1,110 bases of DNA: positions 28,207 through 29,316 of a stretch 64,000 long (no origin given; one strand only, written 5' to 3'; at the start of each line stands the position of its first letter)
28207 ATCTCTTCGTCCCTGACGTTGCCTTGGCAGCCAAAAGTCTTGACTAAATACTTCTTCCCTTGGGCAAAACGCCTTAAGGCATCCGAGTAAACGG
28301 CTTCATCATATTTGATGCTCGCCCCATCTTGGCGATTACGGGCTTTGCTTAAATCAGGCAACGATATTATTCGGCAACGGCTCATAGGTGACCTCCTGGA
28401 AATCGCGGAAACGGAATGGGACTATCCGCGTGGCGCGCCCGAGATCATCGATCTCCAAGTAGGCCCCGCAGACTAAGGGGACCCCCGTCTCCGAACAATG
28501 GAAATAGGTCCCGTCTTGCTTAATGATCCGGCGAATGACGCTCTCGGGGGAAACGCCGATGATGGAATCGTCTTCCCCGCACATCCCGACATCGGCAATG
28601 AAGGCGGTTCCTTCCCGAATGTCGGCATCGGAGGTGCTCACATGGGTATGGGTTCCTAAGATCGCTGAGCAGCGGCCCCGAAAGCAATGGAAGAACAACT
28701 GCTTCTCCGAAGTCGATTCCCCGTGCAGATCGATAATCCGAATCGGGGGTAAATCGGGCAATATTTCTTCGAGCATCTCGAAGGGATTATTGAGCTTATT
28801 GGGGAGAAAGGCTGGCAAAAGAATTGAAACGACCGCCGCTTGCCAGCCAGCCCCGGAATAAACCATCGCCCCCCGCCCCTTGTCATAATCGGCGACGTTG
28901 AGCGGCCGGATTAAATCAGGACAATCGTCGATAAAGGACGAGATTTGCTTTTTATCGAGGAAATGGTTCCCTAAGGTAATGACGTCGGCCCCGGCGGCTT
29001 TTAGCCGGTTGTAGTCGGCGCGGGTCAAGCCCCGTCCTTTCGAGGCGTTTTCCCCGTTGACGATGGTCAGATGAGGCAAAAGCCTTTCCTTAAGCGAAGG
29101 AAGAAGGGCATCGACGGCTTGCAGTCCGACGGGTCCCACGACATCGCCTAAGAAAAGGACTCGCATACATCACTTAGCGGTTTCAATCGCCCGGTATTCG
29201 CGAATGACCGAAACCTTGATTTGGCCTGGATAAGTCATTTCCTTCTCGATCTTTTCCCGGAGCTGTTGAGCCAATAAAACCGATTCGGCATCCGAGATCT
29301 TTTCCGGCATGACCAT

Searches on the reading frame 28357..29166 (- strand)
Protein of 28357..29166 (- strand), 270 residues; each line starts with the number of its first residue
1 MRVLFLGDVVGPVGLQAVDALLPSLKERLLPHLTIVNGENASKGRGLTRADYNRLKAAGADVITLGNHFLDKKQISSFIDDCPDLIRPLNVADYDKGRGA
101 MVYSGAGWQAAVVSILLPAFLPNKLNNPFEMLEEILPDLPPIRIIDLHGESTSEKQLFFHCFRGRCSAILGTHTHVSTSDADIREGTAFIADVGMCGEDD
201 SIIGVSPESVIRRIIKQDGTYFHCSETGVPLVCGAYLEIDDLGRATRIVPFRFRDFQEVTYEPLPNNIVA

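Call 94: search_protein_families(library=ncbifam, proteins=[window:28357-29166:-], max_evalue=1e-10)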
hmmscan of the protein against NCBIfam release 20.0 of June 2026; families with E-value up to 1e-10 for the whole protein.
window:28357-29166:- (270 aa): 1 family
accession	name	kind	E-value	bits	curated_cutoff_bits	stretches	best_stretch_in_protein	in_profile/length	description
TIGR00282.1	TIGR00282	hypoth_equivalog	2.1e-65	220.8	254.15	1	1-241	1-245/266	TIGR00282 family metallophosphoesterase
